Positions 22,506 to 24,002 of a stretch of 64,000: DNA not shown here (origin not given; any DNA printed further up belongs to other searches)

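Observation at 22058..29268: Minimal form-I Mo-Cu CO-dehydrogenase cluster with a downstream GAF two-component system and no coxD/E/F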

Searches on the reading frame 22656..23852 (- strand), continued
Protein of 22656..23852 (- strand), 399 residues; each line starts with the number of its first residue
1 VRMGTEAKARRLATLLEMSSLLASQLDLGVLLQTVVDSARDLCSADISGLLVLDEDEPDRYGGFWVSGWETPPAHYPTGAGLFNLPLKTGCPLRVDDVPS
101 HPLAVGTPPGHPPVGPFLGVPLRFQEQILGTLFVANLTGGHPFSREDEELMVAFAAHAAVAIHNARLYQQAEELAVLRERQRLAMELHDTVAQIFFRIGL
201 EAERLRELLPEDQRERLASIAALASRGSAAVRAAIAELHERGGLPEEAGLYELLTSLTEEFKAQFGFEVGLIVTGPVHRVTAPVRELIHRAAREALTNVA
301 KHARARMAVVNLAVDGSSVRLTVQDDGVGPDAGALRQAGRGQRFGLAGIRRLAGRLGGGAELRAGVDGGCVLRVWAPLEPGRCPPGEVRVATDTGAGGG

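Call 69: fold_search(model_id=the predicted structure, library=pdb)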
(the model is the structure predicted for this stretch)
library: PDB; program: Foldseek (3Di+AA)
matches with E <= 10: 923; with E <= 0.001: 665
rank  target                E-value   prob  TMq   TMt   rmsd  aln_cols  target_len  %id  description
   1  9eut_A                1.7e-13  1.00  0.31  0.20  17.7       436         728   18  Cryo-EM structure of the full-length Pseudomonas aeruginosa bacteriophytochrome in its Pr state (released 2024-09-04)
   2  2w3d_A                1.1e-11  1.00  0.33  0.84   3.2       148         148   39  Structure of the first GAF domain of Mycobacterium tuberculosis DosS (released 2009-03-10)
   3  2y8h_B                1.7e-11  1.00  0.33  0.84   2.4       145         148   40  STRUCTURE OF THE FIRST GAF DOMAIN E87G MUTANT OF MYCOBACTERIUM TUBERCULOSIS DOSS (released 2011-02-23)
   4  2w3h_B                2.3e-11  1.00  0.32  0.85   2.3       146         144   39  Cyanide bound structure of the first GAF domain of Mycobacterium tuberculosis DosS (released 2009-03-10)
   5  2w3h_A                2.3e-11  1.00  0.33  0.84   3.3       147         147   39  Cyanide bound structure of the first GAF domain of Mycobacterium tuberculosis DosS (released 2009-03-10)
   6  2w3e_B                2.7e-11  1.00  0.33  0.85   2.3       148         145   40  Oxidized structure of the first GAF domain of Mycobacterium tuberculosis DosS (released 2009-03-10)
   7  4yof_B                3.4e-11  1.00  0.32  0.85   2.3       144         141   38  DosS GAFA Domain Reduced Nitric Oxide Bound Crystal Structure (released 2016-03-23)
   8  2w3g_B                4.3e-11  1.00  0.33  0.85   2.3       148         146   40  Air-oxidized structure of the first GAF domain of Mycobacterium tuberculosis DosS (released 2009-03-10)
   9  2y79_B                4.5e-11  1.00  0.33  0.84   2.3       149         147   40  STRUCTURE OF THE FIRST GAF DOMAIN E87A MUTANT OF MYCOBACTERIUM TUBERCULOSIS DOSS (released 2011-02-16)
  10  2w3d_B                4.5e-11  1.00  0.33  0.86   2.3       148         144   40  Structure of the first GAF domain of Mycobacterium tuberculosis DosS (released 2009-03-10)
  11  2w3g_A                4.8e-11  1.00  0.33  0.84   3.2       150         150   40  Air-oxidized structure of the first GAF domain of Mycobacterium tuberculosis DosS (released 2009-03-10)
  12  2y79_A                5.4e-11  1.00  0.32  0.82   2.3       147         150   39  STRUCTURE OF THE FIRST GAF DOMAIN E87A MUTANT OF MYCOBACTERIUM TUBERCULOSIS DOSS (released 2011-02-16)
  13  2vzw_A                1.1e-10  1.00  0.33  0.85   2.1       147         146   35  X-ray structure of the heme-bound GAF domain of sensory histidine kinase DosT of Mycobacterium tuberculosis (released 2009-03-17)
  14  2vzw_B                1.1e-10  1.00  0.33  0.84   2.8       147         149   35  X-ray structure of the heme-bound GAF domain of sensory histidine kinase DosT of Mycobacterium tuberculosis (released 2009-03-17)
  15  4ynr_B                1.2e-10  1.00  0.31  0.84   2.3       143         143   38  DosS GAFA Domain Reduced CO Bound Crystal Structure (released 2016-02-24)
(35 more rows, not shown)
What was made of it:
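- On DevS/DosT-type haem GAF sensor kinases: Foldseek TM 0.84-0.86 (call 69).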

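Call 71: find_encoding_contigs(protein=P0055, flank=8000, max_places=2)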
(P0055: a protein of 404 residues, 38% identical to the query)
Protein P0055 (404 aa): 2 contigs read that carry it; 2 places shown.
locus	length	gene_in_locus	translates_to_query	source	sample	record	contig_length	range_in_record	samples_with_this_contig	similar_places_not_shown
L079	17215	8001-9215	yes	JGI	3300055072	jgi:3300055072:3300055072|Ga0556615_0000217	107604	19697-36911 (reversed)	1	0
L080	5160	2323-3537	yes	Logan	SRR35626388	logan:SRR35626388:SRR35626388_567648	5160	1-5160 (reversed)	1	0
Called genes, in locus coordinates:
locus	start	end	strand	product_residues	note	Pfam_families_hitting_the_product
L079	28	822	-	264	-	PF00226:DnaJ, PF00254:FKBP_C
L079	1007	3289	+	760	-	PF13205:Big_5, PF09992:NAGPA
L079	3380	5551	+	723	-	PF01071:GARS_A (weak), PF02655:ATP-grasp_3 (weak), PF02222:ATP-grasp (weak), PF07478:Dala_Dala_lig_C, PF13535:ATP-grasp_4, PF01546:Peptidase_M20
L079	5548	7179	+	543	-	PF01019:G_glu_transpept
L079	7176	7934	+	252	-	PF05013:FGase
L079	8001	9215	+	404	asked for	PF01590:GAF, PF13185:GAF_2, PF13492:GAF_3 (faint), PF07730:HisKA_3, PF13581:HATPase_c_2 (weak), PF02518:HATPase_c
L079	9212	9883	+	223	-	PF00072:Response_reg, PF00196:GerE, PF08281:Sigma70_r4_2 (weak)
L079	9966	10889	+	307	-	PF00582:Usp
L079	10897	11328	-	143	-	PF10025:DUF2267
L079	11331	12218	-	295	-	PF02775:TPP_enzyme_C, PF12367:PFO_beta_C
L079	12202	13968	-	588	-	PF01558:POR, PF01855:POR_N, PF02780:Transketolase_C, PF17147:PFOR_II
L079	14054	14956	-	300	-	PF00582:Usp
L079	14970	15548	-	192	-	PF00583:Acetyltransf_1, PF13508:Acetyltransf_7 (weak)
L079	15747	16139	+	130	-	PF00571:CBS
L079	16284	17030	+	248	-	PF02632:BioY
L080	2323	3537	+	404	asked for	PF01590:GAF, PF13185:GAF_2, PF13492:GAF_3 (faint), PF07730:HisKA_3, PF13581:HATPase_c_2 (weak), PF02518:HATPase_c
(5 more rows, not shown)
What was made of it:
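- Distal-Tyr relatives sit beside Usp genes, a DosR-regulon hallmark (call 71).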

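Call 72: find_encoding_contigs(protein=P0099, flank=8000, max_places=2)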
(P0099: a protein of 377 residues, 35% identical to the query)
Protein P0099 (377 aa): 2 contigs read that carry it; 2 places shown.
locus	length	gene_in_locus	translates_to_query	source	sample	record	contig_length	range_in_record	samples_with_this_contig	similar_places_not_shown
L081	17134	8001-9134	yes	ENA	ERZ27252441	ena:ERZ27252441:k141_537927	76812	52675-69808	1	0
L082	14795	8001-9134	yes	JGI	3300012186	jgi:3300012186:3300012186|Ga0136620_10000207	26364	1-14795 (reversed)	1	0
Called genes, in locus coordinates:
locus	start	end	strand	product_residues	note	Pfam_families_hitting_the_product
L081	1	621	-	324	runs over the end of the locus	PF02649:GCHY-1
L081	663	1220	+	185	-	PF00512:HisKA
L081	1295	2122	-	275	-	PF01149:Fapy_DNA_glyco, PF06831:H2TH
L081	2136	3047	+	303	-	PF06089:Asparaginase_II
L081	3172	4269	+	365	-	PF03979:Sigma70_r1_1, PF00140:Sigma70_r1_2, PF04542:Sigma70_r2, PF04539:Sigma70_r3, PF04545:Sigma70_r4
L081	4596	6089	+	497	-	PF00199:Catalase, PF06628:Catalase-rel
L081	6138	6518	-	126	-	-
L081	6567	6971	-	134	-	-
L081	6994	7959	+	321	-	PF09243:Rsm22, PF13649:Methyltransf_25 (faint)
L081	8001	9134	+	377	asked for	PF01590:GAF, PF13185:GAF_2, PF13492:GAF_3, PF07730:HisKA_3, PF13581:HATPase_c_2 (weak), PF02518:HATPase_c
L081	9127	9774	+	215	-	PF00072:Response_reg, PF08281:Sigma70_r4_2, PF00196:GerE, PF04545:Sigma70_r4 (weak)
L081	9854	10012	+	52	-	-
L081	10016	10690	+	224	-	PF00106:adh_short, PF13561:adh_short_C2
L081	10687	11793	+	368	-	PF02547:Queuosine_synth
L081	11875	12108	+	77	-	PF06983:3-dmu-9_3-mt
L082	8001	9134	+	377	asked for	PF01590:GAF, PF13185:GAF_2, PF13492:GAF_3, PF07730:HisKA_3, PF13581:HATPase_c_2 (weak), PF02518:HATPase_c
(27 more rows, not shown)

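Call 73: find_encoding_contigs(protein=P0090, flank=8000, max_places=2)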
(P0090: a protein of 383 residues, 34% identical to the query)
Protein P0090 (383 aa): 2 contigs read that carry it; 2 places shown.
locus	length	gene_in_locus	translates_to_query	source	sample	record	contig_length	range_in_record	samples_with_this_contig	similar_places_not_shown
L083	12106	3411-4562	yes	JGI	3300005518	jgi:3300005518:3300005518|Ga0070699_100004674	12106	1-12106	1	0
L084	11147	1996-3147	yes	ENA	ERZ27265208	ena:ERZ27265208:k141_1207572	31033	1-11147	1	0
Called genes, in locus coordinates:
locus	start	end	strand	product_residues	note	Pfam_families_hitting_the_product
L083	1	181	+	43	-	?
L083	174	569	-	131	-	-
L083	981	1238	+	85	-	-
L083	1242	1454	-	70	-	-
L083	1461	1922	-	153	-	PF03243:MerB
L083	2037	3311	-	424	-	PF00368:HMG-CoA_red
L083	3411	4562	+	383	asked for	PF01590:GAF, PF13185:GAF_2, PF13492:GAF_3 (weak), PF07730:HisKA_3, PF13581:HATPase_c_2 (faint), PF02518:HATPase_c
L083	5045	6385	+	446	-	PF11638:DnaA_N, PF00308:Bac_DnaA, PF01695:IstB_IS21, PF00004:AAA, PF08299:Bac_DnaA_C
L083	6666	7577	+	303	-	PF00318:Ribosomal_S2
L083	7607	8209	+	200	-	PF00889:EF_TS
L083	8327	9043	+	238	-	PF00696:AA_kinase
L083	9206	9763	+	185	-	PF01765:RRF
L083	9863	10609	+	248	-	PF01255:Prenyltransf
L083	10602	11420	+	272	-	PF01148:CTP_transf_1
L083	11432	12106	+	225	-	?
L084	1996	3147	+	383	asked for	PF01590:GAF, PF13185:GAF_2, PF13492:GAF_3 (weak), PF07730:HisKA_3, PF13581:HATPase_c_2 (faint), PF02518:HATPase_c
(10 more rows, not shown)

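Call 82: find_encoding_contigs(protein=P0020, flank=10000, max_places=1)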
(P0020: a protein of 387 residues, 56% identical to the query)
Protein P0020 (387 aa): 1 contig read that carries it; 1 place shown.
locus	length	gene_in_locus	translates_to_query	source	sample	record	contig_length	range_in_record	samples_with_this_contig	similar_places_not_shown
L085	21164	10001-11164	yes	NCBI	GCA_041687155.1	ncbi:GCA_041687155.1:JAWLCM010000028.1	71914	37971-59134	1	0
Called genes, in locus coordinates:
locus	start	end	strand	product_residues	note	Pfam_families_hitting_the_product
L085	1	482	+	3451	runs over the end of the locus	PF00395:SLH, PF25020:TTR_TEN1-4, PF24329:FN-plug_TEN1-4, PF25021:TEN_NHL, PF25023:TEN_YD-shell, PF00041:fn3, PF13753:SWM_repeat, PF25023:TEN_YD-shell, +12 more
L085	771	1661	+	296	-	PF00941:FAD_binding_5, PF03450:CO_deh_flav_C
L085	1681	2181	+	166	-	PF00111:Fer2, PF01799:Fer2_2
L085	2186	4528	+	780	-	PF01315:Ald_Xan_dh_C, PF02738:MoCoBD_1, PF20256:MoCoBD_2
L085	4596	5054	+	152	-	PF10604:Polyketide_cyc2 (weak), PF06240:COXG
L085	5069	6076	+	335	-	PF02625:XdhC_CoxI, PF13478:XdhC_C, PF04945:YHS, PF06467:zf-FCS (faint)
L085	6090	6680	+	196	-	PF12804:NTP_transf_3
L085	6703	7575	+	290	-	PF13191:AAA_16, PF13401:AAA_22 (weak), PF00004:AAA, PF07726:AAA_3 (faint), PF07728:AAA_5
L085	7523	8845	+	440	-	PF05762:VWA_CoxE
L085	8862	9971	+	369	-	PF02625:XdhC_CoxI, PF13478:XdhC_C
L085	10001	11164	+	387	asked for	PF01590:GAF, PF13185:GAF_2, PF13492:GAF_3 (weak), PF07730:HisKA_3, PF02518:HATPase_c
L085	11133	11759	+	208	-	PF00072:Response_reg, PF00196:GerE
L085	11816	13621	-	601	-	PF08439:Peptidase_M3_N, PF01432:Peptidase_M3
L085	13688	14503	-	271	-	-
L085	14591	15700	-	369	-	PF02746:MR_MLE_N, PF26685:DUF8230_C (weak), PF13378:MR_MLE_C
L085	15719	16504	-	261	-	-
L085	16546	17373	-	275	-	PF12911:OppC_N, PF00528:BPD_transp_1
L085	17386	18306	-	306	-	PF19300:BPD_transp_1_N, PF00528:BPD_transp_1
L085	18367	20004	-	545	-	PF00496:SBP_bac_5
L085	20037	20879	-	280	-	PF01418:HTH_6, PF01380:SIS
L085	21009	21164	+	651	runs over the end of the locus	PF00930:DPPIV_N (faint), PF26550:Tricorn_2nd (weak), PF26549:Tricorn_N, PF07676:PD40, PF23381:Beta-prop_IFT122_1st (faint), PF26549:Tricorn_N (weak), PF00326:Peptidase_S9, PF01738:DLH, +3 more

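Call 83: find_encoding_contigs(protein=P0031, flank=10000, max_places=1)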
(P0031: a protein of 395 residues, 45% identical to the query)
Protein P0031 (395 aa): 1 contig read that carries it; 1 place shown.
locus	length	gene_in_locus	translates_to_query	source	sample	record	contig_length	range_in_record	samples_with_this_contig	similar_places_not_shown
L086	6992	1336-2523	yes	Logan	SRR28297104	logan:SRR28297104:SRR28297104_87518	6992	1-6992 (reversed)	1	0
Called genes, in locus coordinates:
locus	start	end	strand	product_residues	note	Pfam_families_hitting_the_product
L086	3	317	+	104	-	?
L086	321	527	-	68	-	PF16925:TetR_C_13 (weak)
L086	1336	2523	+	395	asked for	PF01590:GAF, PF13185:GAF_2, PF13492:GAF_3 (weak), PF07730:HisKA_3, PF02518:HATPase_c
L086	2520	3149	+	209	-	PF00072:Response_reg, PF00196:GerE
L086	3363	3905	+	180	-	PF13247:Fer4_11, PF12838:Fer4_7 (weak), PF25160:LdpA_Fe-S-bd (weak), PF00037:Fer4, PF12797:Fer4_2 (weak), PF12837:Fer4_6, PF13237:Fer4_10 (weak), PF12838:Fer4_7 (weak), +5 more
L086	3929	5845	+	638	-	PF03063:Prismane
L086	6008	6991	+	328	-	?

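Call 84: find_encoding_contigs(protein=P0010, flank=10000, max_places=1)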
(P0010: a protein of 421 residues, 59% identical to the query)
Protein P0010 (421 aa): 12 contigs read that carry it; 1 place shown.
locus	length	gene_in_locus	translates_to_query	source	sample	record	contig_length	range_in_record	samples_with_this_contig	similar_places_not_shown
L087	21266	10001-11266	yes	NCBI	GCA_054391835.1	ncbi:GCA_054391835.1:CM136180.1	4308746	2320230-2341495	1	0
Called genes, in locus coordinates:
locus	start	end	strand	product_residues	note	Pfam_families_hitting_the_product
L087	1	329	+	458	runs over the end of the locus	PF19842:YqeC, PF12804:NTP_transf_3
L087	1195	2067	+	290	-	PF00941:FAD_binding_5, PF03450:CO_deh_flav_C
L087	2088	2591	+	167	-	PF00111:Fer2 (weak), PF01799:Fer2_2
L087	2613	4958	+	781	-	PF01315:Ald_Xan_dh_C, PF02738:MoCoBD_1, PF20256:MoCoBD_2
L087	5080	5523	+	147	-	PF10604:Polyketide_cyc2, PF06240:COXG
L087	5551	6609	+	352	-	PF02625:XdhC_CoxI, PF13478:XdhC_C, PF04945:YHS, PF24273:TRASH_HVO_1752_C (faint)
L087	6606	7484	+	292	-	PF13191:AAA_16, PF13401:AAA_22, PF00004:AAA, PF07726:AAA_3 (faint), PF07728:AAA_5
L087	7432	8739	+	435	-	PF05762:VWA_CoxE, PF13519:VWA_2 (weak)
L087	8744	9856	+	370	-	PF02625:XdhC_CoxI, PF13478:XdhC_C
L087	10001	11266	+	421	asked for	PF01590:GAF, PF13185:GAF_2, PF07730:HisKA_3, PF02518:HATPase_c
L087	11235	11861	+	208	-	PF00072:Response_reg, PF00196:GerE, PF13412:HTH_24 (faint)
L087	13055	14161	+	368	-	PF00395:SLH (faint)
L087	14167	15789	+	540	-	-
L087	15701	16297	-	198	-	-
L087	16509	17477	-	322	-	PF08220:HTH_DeoR, PF08279:HTH_11, PF19187:HTH_PafC (weak), PF13280:WYL, PF25583:WCX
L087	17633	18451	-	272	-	-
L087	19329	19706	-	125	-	-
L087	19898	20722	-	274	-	PF13276:HTH_21, PF13683:rve_3, PF13333:rve_2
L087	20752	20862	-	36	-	-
